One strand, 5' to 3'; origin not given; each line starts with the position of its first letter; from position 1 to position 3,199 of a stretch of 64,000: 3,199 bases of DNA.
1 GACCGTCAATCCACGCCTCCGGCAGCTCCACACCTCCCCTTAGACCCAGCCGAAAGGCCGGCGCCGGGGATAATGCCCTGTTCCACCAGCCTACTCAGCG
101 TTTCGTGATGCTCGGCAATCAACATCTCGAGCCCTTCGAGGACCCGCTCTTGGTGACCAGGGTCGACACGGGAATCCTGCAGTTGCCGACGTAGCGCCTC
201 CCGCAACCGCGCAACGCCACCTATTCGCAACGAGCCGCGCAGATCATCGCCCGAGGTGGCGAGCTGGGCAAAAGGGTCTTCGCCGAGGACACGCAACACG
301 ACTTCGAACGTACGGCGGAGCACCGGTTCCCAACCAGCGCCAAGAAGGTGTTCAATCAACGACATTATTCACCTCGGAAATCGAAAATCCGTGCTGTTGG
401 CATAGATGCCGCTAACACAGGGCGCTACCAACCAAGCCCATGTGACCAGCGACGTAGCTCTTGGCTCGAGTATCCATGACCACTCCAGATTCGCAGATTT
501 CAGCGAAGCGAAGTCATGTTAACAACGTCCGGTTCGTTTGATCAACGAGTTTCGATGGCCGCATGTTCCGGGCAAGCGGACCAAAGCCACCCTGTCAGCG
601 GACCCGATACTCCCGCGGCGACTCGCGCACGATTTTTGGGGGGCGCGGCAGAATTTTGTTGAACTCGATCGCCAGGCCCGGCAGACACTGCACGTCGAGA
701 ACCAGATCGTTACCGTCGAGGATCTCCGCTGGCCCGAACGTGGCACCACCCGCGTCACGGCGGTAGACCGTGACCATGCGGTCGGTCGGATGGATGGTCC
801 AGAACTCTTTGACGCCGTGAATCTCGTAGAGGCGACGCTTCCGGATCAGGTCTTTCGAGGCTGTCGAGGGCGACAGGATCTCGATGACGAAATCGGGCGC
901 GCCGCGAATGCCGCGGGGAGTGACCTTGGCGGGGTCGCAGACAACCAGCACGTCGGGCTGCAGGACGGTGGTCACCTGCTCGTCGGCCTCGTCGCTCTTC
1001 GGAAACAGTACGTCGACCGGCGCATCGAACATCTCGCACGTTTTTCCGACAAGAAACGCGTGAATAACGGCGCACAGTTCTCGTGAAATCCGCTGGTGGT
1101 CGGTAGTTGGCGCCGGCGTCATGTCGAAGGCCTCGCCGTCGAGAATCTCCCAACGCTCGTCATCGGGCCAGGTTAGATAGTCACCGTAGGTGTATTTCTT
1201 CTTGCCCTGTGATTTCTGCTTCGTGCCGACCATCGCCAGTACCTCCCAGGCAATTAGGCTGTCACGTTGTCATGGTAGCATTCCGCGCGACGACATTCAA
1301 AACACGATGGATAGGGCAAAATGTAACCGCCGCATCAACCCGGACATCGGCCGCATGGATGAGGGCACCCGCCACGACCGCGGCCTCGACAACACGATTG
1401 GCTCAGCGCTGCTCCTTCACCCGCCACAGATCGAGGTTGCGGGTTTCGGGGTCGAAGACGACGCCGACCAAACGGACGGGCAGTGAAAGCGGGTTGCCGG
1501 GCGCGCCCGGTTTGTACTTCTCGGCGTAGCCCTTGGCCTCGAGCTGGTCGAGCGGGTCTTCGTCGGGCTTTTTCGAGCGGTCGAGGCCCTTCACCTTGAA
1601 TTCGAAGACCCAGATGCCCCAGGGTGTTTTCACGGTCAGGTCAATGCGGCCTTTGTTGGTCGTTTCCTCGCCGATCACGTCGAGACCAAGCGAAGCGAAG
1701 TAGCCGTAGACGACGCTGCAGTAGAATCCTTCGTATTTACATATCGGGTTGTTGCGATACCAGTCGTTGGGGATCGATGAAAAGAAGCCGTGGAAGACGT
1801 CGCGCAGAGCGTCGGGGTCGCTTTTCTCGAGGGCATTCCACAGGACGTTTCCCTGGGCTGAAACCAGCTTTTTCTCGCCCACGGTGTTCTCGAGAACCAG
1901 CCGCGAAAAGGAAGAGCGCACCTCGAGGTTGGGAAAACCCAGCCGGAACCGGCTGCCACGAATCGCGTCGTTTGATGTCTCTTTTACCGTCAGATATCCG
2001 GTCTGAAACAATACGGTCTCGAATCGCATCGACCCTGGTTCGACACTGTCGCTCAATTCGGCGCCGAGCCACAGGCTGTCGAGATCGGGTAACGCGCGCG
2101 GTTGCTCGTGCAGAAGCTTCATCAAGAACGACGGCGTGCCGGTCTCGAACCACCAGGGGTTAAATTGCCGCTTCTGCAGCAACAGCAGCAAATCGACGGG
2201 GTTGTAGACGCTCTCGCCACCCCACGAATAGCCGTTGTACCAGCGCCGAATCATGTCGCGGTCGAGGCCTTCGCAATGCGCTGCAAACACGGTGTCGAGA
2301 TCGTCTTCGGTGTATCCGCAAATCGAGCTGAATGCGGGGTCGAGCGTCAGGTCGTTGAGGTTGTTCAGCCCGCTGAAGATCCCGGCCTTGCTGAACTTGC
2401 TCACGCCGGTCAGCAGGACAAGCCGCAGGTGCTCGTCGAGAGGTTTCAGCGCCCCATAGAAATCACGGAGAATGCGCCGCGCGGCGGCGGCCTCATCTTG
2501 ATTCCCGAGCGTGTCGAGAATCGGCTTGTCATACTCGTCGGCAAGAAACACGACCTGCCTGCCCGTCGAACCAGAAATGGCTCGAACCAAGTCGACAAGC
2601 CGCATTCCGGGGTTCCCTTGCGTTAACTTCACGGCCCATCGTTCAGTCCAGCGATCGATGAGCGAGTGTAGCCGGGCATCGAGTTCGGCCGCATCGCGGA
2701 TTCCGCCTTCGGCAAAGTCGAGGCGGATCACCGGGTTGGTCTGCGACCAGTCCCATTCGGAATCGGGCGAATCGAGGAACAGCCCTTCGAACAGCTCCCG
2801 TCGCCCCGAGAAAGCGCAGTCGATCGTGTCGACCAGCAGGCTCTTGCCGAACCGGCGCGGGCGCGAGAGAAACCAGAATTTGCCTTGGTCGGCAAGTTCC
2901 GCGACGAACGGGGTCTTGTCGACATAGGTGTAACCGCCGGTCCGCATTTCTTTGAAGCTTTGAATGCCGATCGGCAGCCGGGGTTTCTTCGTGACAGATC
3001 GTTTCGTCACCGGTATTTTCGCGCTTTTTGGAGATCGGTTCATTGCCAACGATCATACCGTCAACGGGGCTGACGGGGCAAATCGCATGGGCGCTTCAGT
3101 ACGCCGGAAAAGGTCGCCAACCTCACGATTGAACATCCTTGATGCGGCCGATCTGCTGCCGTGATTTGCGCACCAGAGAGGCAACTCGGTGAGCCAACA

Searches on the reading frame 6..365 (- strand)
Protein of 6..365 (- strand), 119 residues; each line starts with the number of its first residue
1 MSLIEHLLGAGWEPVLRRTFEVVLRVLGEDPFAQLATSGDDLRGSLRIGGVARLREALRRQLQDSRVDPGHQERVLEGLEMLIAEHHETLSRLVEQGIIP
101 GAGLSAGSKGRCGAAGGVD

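Call 35: search_protein_families(library=pfam, proteins=[window:6-365:-])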
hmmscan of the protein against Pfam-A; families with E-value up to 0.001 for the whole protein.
window:6-365:- (119 aa): 0 families

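Call 88: search_protein_families(library=ncbifam, proteins=[window:6-365:-], max_evalue=0.01)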
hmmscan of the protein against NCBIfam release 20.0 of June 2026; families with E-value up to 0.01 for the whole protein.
window:6-365:- (119 aa): 0 families

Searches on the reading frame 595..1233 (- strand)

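Call 32: search_protein_families(library=pfam, proteins=[window:595-1233:-])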
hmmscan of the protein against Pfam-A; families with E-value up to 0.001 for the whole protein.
window:595-1233:- (212 aa): 1 family
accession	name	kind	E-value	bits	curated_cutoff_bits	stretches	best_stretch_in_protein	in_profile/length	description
PF05685.18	Uma2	-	4.7e-34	117.8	27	1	18-189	3-169/172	Putative restriction endonuclease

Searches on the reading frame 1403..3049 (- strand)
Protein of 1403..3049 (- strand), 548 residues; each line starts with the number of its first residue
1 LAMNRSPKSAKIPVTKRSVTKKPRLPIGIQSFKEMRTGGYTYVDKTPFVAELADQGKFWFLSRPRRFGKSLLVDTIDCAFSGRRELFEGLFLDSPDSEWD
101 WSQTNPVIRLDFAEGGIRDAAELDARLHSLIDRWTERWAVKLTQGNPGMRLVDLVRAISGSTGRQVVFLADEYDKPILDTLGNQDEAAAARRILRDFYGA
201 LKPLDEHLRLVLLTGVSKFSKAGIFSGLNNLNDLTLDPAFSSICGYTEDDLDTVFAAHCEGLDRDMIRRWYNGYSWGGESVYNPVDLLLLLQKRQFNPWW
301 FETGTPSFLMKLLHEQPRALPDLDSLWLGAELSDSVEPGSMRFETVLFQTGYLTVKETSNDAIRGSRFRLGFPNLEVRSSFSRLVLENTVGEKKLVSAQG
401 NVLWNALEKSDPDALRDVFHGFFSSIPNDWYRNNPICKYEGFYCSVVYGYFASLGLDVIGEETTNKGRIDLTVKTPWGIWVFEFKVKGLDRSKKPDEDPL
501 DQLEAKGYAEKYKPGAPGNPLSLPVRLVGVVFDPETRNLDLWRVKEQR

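Call 32: search_protein_families(library=pfam, proteins=[window:1403-3049:-])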
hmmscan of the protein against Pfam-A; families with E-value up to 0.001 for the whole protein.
window:1403-3049:- (548 aa): 2 families
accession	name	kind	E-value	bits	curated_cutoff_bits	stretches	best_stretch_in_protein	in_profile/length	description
PF09820.16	AAA-ATPase_like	-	3.4e-67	226.6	26.1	1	26-225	1-201/201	Predicted AAA-ATPase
PF08011.17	PDDEXK_9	-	3.1e-22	79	25.5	1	438-540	1-103/105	PD-(D/E)XK nuclease superfamily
